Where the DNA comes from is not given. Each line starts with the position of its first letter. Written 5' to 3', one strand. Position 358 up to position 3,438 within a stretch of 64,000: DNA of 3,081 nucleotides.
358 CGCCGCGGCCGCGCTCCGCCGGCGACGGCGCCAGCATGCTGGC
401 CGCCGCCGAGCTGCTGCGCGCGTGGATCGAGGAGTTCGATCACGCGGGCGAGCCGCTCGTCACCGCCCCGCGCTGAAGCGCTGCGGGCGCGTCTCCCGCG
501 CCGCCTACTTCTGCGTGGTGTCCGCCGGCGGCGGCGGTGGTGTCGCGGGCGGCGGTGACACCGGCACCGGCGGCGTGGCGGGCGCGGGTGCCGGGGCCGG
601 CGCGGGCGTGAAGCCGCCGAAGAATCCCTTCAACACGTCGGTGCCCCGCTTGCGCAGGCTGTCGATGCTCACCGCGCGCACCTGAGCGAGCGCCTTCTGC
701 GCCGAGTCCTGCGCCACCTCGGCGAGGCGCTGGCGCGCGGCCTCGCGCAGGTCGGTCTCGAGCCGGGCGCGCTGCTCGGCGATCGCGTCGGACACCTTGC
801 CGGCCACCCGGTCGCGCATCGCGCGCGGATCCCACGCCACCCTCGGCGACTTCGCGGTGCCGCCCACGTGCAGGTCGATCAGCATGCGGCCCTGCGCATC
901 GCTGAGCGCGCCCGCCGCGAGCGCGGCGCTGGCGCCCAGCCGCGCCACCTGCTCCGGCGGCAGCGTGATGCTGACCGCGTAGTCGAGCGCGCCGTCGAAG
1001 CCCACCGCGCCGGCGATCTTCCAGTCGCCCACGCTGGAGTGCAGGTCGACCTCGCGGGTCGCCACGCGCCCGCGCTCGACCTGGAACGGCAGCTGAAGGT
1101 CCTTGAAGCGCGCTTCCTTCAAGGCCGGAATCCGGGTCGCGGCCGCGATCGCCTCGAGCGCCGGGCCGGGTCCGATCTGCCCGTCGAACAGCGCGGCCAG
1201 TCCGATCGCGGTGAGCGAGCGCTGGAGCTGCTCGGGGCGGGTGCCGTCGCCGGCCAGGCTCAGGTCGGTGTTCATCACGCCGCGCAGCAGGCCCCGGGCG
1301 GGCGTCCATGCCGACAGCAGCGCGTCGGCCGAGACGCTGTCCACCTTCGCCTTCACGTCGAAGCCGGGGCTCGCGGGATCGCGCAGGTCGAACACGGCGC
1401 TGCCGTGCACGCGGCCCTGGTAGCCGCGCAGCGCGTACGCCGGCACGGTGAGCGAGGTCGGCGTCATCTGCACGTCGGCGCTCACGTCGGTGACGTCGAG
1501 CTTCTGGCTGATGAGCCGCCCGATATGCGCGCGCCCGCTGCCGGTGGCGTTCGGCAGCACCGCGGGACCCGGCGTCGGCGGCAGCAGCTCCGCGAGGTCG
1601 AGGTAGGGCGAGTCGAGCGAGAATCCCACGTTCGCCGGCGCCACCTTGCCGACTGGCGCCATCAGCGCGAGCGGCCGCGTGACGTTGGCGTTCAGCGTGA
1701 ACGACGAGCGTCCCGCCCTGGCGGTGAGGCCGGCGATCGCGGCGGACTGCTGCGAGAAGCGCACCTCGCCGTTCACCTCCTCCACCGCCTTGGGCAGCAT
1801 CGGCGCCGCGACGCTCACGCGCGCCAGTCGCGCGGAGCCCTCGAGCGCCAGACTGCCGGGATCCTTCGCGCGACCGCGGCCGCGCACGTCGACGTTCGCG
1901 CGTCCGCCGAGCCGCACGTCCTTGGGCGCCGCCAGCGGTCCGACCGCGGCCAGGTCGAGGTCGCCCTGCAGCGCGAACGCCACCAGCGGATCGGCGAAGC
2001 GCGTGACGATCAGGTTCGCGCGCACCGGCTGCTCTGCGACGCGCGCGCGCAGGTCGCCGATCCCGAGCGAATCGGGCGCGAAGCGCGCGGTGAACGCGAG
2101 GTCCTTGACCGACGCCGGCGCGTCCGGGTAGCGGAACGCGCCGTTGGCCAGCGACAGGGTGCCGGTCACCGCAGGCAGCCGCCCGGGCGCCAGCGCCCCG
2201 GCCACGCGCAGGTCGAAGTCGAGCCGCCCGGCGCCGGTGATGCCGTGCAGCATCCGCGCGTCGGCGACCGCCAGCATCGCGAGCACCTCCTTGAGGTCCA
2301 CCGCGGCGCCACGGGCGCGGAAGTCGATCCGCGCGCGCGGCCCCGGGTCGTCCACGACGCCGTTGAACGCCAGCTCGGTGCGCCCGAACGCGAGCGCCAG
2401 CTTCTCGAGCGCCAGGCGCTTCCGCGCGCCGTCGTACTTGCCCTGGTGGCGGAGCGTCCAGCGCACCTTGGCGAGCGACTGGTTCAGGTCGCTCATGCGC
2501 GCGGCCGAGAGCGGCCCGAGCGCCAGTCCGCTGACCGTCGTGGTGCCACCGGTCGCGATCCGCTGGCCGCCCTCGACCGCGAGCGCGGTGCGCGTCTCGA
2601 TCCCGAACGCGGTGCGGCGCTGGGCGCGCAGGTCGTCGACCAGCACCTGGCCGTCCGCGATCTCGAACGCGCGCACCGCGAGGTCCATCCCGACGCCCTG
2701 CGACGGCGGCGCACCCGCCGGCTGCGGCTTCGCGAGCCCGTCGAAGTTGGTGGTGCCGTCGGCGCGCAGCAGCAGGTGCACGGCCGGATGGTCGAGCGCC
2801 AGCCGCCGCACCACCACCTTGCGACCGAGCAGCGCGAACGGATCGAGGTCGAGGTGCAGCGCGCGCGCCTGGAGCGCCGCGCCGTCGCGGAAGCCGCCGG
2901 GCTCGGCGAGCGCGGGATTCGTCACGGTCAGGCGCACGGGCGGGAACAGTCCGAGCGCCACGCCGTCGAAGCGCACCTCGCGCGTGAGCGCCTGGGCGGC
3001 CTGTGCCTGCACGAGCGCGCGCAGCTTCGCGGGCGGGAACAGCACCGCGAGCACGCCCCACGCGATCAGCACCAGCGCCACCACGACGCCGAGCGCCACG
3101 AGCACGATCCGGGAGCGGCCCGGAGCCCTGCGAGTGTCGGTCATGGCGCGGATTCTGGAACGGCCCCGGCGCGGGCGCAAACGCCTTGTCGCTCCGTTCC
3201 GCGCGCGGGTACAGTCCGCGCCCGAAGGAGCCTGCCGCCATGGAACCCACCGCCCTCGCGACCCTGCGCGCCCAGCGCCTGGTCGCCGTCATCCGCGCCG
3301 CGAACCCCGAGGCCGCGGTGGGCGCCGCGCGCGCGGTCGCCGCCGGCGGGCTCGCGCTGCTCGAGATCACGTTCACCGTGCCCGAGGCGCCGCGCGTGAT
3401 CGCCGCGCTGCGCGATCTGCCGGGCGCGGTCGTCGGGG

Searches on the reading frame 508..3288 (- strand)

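Call 59: search_protein_families(library=pfam, proteins=[window:508-3288:-], max_evalue=0.0001)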
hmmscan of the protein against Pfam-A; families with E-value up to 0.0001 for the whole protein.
window:508-3288:- (927 aa): 3 families
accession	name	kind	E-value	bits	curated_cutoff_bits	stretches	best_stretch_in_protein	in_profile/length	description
PF05170.20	AsmA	-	3.6e-17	62.8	29.8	1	64-224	11-178/607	AsmA family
PF05359.17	DUF748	-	2.2e-16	59.6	50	1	53-226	9-175/1037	Domain of Unknown Function (DUF748)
PF13116.12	YhdP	-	3.6e-11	42.2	46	1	320-607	602-905/1224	YhdP protein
